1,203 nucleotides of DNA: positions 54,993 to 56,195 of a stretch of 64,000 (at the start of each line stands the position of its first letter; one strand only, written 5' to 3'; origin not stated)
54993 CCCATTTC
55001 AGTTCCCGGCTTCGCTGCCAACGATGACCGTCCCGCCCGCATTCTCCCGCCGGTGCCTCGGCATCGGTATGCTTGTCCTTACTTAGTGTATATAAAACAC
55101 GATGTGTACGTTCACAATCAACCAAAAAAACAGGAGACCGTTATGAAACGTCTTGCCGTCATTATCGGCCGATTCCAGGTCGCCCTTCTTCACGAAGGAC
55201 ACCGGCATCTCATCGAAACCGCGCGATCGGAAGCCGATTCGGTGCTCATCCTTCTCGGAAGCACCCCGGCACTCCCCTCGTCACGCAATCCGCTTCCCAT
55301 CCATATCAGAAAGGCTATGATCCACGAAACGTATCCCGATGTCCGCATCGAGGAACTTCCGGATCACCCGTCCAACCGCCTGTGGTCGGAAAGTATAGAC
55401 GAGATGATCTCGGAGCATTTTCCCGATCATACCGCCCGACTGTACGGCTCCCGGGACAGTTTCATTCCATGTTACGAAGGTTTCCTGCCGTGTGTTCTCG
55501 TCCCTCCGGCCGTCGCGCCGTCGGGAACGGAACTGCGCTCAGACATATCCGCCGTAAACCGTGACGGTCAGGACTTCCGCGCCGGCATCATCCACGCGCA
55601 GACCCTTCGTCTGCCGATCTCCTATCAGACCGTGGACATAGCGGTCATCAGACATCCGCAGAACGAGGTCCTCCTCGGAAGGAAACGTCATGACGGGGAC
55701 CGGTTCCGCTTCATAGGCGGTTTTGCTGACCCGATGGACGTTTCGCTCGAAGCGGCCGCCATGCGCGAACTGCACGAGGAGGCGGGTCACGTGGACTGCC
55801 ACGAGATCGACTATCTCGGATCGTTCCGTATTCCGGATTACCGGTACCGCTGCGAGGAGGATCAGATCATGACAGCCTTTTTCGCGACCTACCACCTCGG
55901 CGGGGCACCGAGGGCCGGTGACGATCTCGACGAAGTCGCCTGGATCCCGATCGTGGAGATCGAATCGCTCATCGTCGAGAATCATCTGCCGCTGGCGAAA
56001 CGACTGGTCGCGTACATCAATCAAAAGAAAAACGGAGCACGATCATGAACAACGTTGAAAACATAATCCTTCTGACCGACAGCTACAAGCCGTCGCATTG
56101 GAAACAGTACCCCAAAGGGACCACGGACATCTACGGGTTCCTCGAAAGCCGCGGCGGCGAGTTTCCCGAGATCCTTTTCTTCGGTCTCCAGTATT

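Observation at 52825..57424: NrtR regulon with duplicated nadM-Nudix genes and palindromic operator candidates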

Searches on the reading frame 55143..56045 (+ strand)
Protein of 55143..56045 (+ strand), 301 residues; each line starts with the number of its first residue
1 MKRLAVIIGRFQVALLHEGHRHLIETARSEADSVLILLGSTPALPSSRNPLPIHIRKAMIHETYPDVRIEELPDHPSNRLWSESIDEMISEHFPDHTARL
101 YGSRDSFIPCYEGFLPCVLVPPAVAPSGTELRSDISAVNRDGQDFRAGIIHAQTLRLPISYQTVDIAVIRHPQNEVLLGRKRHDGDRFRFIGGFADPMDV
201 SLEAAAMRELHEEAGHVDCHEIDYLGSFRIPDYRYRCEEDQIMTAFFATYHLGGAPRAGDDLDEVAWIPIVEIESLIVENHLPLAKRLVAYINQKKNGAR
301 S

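Call 5: search_protein_families(library=pfam, proteins=[window:55143-56045:+])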
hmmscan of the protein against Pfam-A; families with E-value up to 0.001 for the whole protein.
window:55143-56045:+ (301 aa): 2 families
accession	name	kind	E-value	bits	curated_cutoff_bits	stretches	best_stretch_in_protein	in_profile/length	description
PF00293.34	NUDIX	-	2.1e-16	60.6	21.1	1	166-278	7-124/134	NUDIX domain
PF01467.32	CTP_transf_like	-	7.2e-05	23.4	21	1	7-63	2-57/133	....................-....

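Call 13: find_homologous_proteins(query=window:55143-56045:+, max_evalue=1e-10)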
Query window:55143-56045:+ (301 aa): 1142 proteins with E <= 1e-10 among 2378 candidates; the best 120 are listed.
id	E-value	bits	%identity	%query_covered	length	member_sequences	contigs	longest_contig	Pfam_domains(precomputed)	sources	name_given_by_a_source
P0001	8.1e-145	500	72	99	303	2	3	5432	PF00293.35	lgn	-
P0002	3.7e-137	475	70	99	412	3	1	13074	PF00293.35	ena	-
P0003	1.5e-135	469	70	100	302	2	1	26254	PF00293.35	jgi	jgi:bifunctional NMN adenylyltransferase/nudix hydrolase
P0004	7.5e-134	464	66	100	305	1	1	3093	PF01467.33,PF22327.3,PF00293.35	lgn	-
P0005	2.6e-120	419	61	98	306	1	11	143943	PF00293.35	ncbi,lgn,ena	-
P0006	2.8e-113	396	61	98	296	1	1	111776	PF00293.35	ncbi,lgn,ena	ncbi:MAG: NUDIX domain-containing protein [Candidatus Moraniibacteriota bacterium]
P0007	3.2e-112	393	60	95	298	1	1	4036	PF01467.33,PF22327.3,PF00293.35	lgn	-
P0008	1.0e-111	391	59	97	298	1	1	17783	PF01467.33,PF00293.35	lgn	-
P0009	7.1e-111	388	59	98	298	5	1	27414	PF00293.35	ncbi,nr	ncbi:MAG: NUDIX domain-containing protein [Candidatus Moranbacteria bacterium]|nr:NUDIX domain-conta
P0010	8.4e-110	385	59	98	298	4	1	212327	PF00293.35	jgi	jgi:bifunctional NMN adenylyltransferase/nudix hydrolase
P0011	1.4e-107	378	58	97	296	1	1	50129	PF01467.33,PF00293.35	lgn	-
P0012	1.6e-107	377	56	98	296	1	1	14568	PF00293.35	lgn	-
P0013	4.3e-107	376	56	98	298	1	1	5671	PF00293.35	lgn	-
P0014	4.5e-106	373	59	97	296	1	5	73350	PF00293.35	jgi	jgi:bifunctional NMN adenylyltransferase/nudix hydrolase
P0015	4.1e-105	369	56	98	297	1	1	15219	PF00293.35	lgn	-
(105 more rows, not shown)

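Call 14: search_solved_structures(query=window:55143-56045:+, show_alignments=2)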
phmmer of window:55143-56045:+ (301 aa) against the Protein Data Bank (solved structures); distinct sequences matched with E-value up to 0.001: 3.
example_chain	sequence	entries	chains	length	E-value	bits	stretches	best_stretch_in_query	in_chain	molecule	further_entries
2qjt_B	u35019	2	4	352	1.5e-07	34.2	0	4-63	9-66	Nicotinamide-nucleotide adenylyltransferase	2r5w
1u20_A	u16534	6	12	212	2.1e-05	27.2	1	170-234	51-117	U8 snoRNA-binding protein X29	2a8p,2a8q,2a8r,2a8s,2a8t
2qjo_A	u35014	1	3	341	0.00026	23.6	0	5-62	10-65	Bifunctional NMN adenylyltransferase/Nudix hydrolase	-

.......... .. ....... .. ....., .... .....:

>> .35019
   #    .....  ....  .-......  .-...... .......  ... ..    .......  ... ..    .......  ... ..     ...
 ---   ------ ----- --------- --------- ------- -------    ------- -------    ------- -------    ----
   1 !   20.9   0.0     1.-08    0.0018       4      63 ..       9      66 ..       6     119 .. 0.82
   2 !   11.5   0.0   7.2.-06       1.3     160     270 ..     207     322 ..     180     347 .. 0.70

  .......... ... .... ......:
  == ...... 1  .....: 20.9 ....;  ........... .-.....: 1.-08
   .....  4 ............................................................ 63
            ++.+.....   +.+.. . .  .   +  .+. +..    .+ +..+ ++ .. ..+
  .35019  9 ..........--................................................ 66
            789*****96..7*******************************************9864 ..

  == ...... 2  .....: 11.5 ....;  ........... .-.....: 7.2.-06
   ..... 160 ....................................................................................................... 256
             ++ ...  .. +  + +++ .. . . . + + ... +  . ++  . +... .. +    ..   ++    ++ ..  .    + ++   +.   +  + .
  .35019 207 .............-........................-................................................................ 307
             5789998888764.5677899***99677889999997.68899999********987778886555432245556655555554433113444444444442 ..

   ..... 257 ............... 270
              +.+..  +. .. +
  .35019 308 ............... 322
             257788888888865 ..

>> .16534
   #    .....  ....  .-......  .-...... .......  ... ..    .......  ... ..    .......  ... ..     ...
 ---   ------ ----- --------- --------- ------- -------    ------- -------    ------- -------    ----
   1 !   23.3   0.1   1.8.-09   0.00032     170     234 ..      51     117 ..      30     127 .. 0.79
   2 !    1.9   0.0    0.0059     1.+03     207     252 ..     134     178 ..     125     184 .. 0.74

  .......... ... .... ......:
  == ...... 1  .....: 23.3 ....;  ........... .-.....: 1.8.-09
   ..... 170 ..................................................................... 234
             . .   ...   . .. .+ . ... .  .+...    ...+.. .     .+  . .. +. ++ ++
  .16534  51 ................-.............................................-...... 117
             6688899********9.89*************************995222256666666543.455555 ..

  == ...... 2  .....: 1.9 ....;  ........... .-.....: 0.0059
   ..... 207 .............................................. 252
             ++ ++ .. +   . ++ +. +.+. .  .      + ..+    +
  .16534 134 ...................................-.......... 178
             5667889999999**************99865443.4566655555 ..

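Call 17: find_encoding_contigs(protein=P0014, flank=8000, max_places=2)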
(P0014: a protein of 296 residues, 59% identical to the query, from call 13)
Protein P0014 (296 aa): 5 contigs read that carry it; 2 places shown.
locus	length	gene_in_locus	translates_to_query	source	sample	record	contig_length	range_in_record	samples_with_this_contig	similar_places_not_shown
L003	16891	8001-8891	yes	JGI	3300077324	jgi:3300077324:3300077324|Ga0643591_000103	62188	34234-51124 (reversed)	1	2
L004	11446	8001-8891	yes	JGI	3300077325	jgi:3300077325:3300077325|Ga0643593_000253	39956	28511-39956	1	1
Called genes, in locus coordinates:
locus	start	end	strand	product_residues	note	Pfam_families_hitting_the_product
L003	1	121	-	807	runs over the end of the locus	PF01935:DUF87 (faint), PF12846:AAA_10 (weak), PF19044:P-loop_TraG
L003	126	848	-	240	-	PF26593:TraC-like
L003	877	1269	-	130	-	PF12666:PrgI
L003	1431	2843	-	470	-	-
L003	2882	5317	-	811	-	-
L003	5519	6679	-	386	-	PF23473:LysM3_LYK4_5 (faint), PF01476:LysM, PF05257:CHAP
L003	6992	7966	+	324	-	PF02899:Phage_int_SAM_1, PF00589:Phage_integrase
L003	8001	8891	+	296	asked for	PF00293:NUDIX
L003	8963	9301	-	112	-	PF00190:Cupin_1, PF02311:AraC_binding, PF05899:Cupin_3 (weak), PF07883:Cupin_2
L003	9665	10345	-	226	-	PF00293:NUDIX, PF19368:WHD_AraR, PF21906:WHD_NrtR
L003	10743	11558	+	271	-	-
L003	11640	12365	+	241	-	-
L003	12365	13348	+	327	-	PF13672:PP2C_2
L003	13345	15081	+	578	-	-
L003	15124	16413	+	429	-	PF17767:NAPRTase_N, PF04095:NAPRTase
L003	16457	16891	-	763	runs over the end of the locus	PF00580:UvrD-helicase, PF01443:Viral_helicase1 (faint), PF13245:AAA_19, PF13361:UvrD_C, PF13538:UvrD_C_2, PF21196:PcrA_UvrD_tudor (weak)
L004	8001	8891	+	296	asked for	PF00293:NUDIX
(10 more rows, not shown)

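Call 18: find_encoding_contigs(protein=P0003, flank=8000, max_places=2)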
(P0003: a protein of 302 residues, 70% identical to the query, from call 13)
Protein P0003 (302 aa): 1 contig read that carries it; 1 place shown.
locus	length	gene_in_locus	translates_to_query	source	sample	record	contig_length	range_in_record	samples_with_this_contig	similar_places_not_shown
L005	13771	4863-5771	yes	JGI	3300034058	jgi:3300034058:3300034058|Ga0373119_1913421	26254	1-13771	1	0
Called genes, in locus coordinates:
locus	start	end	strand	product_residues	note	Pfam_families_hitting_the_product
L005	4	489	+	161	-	-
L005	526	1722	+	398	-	-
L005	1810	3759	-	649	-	-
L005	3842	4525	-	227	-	PF00293:NUDIX, PF19368:WHD_AraR, PF21906:WHD_NrtR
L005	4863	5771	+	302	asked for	PF00293:NUDIX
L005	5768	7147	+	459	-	PF18127:NAMPT_N, PF04095:NAPRTase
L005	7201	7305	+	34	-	-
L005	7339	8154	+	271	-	-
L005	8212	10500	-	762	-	PF00580:UvrD-helicase, PF01443:Viral_helicase1 (faint), PF13245:AAA_19, PF13361:UvrD_C, PF13538:UvrD_C_2, PF21196:PcrA_UvrD_tudor (weak)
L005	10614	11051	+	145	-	PF02681:DUF212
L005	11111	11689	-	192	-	-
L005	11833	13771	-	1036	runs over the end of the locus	PF07693:KAP_NTPase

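Call 19: find_encoding_contigs(protein=P0010, flank=8000, max_places=2)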
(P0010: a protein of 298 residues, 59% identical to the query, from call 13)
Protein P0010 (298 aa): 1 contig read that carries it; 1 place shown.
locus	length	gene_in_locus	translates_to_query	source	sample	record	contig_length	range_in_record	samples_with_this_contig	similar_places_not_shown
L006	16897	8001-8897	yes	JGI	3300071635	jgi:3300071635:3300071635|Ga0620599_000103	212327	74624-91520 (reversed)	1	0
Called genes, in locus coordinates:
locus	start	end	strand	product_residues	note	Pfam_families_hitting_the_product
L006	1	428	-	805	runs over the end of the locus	PF12846:AAA_10 (weak), PF19044:P-loop_TraG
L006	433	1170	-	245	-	PF26593:TraC-like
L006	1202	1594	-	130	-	PF12666:PrgI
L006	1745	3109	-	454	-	-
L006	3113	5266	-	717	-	-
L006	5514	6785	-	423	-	PF01476:LysM, PF23473:LysM3_LYK4_5 (faint), PF01476:LysM, PF05257:CHAP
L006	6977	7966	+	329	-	PF02899:Phage_int_SAM_1 (weak), PF00589:Phage_integrase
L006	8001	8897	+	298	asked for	PF00293:NUDIX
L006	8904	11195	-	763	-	PF00580:UvrD-helicase, PF01443:Viral_helicase1 (faint), PF13245:AAA_19, PF13361:UvrD_C, PF13538:UvrD_C_2, PF21196:PcrA_UvrD_tudor (weak)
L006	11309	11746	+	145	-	PF02681:DUF212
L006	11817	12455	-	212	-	-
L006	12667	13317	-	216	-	-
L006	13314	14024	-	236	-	PF00106:adh_short, PF08659:KR, PF13561:adh_short_C2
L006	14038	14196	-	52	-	-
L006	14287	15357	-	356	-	PF00291:PALP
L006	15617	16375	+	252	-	PF01978:TrmB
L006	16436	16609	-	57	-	-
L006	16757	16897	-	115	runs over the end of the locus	-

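Call 35: find_encoding_contigs(protein=P0001, flank=6000, max_places=3)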
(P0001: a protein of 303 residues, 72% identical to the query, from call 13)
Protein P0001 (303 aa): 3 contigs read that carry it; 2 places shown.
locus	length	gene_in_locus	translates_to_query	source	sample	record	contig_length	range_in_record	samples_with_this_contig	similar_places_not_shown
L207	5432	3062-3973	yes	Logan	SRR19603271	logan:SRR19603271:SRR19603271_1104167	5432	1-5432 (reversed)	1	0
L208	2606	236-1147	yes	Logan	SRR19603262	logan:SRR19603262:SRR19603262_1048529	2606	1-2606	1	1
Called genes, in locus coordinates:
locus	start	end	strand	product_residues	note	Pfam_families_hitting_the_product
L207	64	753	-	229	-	PF00293:NUDIX, PF19368:WHD_AraR, PF21906:WHD_NrtR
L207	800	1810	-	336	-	PF01467:CTP_transf_like (faint), PF13521:AAA_28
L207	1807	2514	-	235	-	PF04973:NMN_transporter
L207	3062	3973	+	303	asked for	PF00293:NUDIX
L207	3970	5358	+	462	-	PF18127:NAMPT_N, PF04095:NAPRTase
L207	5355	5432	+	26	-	?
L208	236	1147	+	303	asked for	PF00293:NUDIX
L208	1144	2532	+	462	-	PF18127:NAMPT_N, PF04095:NAPRTase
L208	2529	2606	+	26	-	?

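Call 36: find_encoding_contigs(protein=P0002, flank=8000, max_places=2)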
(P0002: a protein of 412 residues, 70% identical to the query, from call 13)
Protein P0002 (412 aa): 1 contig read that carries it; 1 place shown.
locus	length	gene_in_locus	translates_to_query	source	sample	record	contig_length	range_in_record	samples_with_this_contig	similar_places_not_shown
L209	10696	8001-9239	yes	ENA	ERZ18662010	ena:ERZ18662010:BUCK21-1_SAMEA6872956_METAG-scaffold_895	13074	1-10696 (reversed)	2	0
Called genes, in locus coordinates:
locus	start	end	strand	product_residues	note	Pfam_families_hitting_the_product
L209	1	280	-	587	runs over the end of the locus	-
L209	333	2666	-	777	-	-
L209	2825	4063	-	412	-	PF23473:LysM3_LYK4_5 (faint), PF01476:LysM, PF05257:CHAP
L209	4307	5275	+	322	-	PF02899:Phage_int_SAM_1 (weak), PF13495:Phage_int_SAM_4 (faint), PF00589:Phage_integrase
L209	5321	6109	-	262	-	PF00293:NUDIX, PF19368:WHD_AraR, PF21906:WHD_NrtR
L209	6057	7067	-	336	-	PF01467:CTP_transf_like (faint), PF13521:AAA_28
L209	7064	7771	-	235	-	PF04973:NMN_transporter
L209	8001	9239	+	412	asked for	PF00293:NUDIX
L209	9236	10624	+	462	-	PF18127:NAMPT_N, PF04095:NAPRTase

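Call 37: find_encoding_contigs(protein=P0004, flank=6000, max_places=2)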
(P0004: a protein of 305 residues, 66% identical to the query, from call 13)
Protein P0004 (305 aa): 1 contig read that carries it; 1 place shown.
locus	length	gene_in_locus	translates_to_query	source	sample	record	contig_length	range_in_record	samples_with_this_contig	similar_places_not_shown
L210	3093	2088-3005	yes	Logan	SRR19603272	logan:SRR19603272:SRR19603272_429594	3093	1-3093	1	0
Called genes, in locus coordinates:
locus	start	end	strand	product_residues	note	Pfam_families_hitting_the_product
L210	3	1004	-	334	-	?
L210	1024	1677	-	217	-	PF00293:NUDIX, PF19368:WHD_AraR, PF21906:WHD_NrtR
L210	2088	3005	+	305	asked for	PF01467:CTP_transf_like (faint), PF22327:Nudt16-like (weak), PF00293:NUDIX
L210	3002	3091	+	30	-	?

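Call 44: search_dna_similar(query=window:55143-56045:+, collection=phages, mode=protein, max_rows=12)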
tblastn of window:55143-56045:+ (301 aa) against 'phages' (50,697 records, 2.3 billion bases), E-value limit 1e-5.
Records with a match: 83; places in all: 83; records where one place covers at least 80% of the query: 5.
Best place of each record, by identity: <60% 83.
By first word of the organism name: Enterobacter 18; Cronobacter 14; Klebsiella 12; Citrobacter 11; Escherichia 9; uncultured 4; Pseudotevenvirus 2; Acidovorax 2; Ralstonia 2; Tunturiibacter 1; and 8 more.
By host as written in the record: - 15; Enterobacter cloacae 7; Klebsiella pneumoniae 7; Cronobacter sakazakii 7; Cronobacter sakazakii ATCC BAA894 5; Enterobacter cloacae complex 3; Citrobacter sp. 3; Citrobacter freundii 3; and 27 more.
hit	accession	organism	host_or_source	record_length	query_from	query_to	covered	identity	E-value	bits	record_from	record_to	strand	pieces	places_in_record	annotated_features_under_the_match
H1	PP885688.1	Tunturiibacter phage Tunturi_5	Tunturiibacter psychrotolerans X4BP1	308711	2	296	98%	41.8%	2e-54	196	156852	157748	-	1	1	cytidyltransferase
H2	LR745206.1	uncultured phage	metagenomic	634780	4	297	98%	35.5%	2e-51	187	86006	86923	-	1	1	record has no annotation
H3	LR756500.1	uncultured phage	metagenomic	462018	4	276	91%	38.2%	7e-50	182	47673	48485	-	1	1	record has no annotation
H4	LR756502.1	uncultured phage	metagenomic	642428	4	289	95%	34.8%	3e-50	183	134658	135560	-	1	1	record has no annotation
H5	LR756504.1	uncultured phage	metagenomic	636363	3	273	90%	34.6%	1e-35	141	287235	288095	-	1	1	record has no annotation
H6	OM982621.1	Pseudomonas phage Astolliot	Pseudomonas syringae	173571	3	214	70%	26.5%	3e-6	54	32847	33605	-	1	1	nicotinate mononucleotide adenylyltransferase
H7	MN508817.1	Yersinia phage JC221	Yersinia pestis EV76-CN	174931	5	102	33%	38.5%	2e-7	59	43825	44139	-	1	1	putative bifunctional protein: NMN adenylyltransferase/NUDIX hydrolase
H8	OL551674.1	Enterobacter phage vB_EcRAM-01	Enterobacter cloacae complex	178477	5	102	33%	38.0%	7e-7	57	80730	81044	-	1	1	hypothetical protein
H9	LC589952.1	Enterobacter phage vB_EkoM5VN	Enterobacter kobei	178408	5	102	33%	38.0%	7e-7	56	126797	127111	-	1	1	bifunctional NMN adenylyltransferase/NUDIX hydrolase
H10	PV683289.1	Klebsiella phage HMGUkp1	Klebsiella sp.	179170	5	102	33%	38.0%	7e-7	56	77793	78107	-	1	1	cytidyltransferase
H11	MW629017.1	Enterobacter phage PF-CE2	-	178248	5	102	33%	38.0%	8e-7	56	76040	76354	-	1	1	bifunctional NMN adenylyltransferase/NUDIX hydrolase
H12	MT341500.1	Enterobacter phage EBPL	Enterobacter cloacae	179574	5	102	33%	38.0%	8e-7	56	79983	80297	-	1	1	bifunctional NMN adenylyltransferase/nudix hydrolase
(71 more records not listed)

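Call 70: search_protein_families(library=ncbifam, proteins=[window:55143-56045:+, L003:10743-11555:+], max_evalue=0.001)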
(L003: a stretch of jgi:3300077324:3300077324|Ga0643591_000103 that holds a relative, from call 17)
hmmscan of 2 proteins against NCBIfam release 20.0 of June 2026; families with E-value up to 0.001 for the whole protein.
window:55143-56045:+ (301 aa): 15 families
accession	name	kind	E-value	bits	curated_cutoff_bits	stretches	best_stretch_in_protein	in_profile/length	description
NF003787.0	PRK05379.1-4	equivalog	7.8e-14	51.4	449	2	156-286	203-340/346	bifunctional nicotinamide-nucleotide adenylyltransferase/Nudix hydroxylase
NF003788.0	PRK05379.1-5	equivalog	3.3e-13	49.7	354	2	159-281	211-340/351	bifunctional nicotinamide-nucleotide adenylyltransferase/Nudix hydroxylase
NF003786.0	PRK05379.1-2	equivalog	4.7e-13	49.1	397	1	5-66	17-76/354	bifunctional nicotinamide-nucleotide adenylyltransferase/Nudix hydroxylase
NF003791.0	PRK05379.2-3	equivalog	6.7e-11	42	409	1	4-65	7-66/340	bifunctional nicotinamide-nucleotide adenylyltransferase/Nudix hydroxylase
NF003785.0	PRK05379.1-1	equivalog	3.8e-09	36.2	418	1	2-63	2-61/347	bifunctional nicotinamide-nucleotide adenylyltransferase/Nudix hydroxylase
NF001299.0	PRK00241.1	equivalog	1.4e-07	31.2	158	1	166-289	139-252/263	NAD(+) diphosphatase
NF002243.0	PRK01153.1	subfamily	1.9e-07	30.8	127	1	5-70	3-66/175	nicotinamide-nucleotide adenylyltransferase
TIGR01527.1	arch_NMN_Atrans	equivalog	2.4e-06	27.2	181.2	1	5-83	2-85/167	nicotinamide-nucleotide adenylyltransferase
TIGR00125.1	cyt_tran_rel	domain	5.3e-06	26.5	27.7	1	5-50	2-45/65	adenylyltransferase/cytidyltransferase family protein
TIGR01526.1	nadR_NMN_Atrans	equivalog_domain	5.7e-06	25.8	341.15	1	3-116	2-121/325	nicotinamide-nucleotide adenylyltransferase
NF003789.0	PRK05379.2-1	equivalog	6.2e-06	25.4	355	1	5-102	10-113/312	bifunctional nicotinamide mononucleotide adenylyltransferase/ADP-ribose pyrophosphatase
NF003790.0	PRK05379.2-2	equivalog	3.2e-05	23.2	403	0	139-272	195-331/354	bifunctional nicotinamide mononucleotide adenylyltransferase/ADP-ribose pyrophosphatase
NF007980.0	PRK10707.1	equivalog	9.4e-05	22.1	134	1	163-226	33-99/192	CoA pyrophosphatase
NF008044.0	PRK10776.1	equivalog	0.00021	21.2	148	1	164-274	6-111/130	8-oxo-dGTP diphosphatase MutT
TIGR02705.1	nudix_YtkD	equivalog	0.00021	20.9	154.4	1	162-231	23-88/156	RNA deprotection pyrophosphohydrolase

L003:10743-11555:+ (271 aa): 1 family
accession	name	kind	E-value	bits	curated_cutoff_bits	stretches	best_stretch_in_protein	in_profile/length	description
NF008623.0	PRK11609.1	equivalog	8.1e-07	29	174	0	93-212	59-162/213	bifunctional nicotinamidase/pyrazinamidase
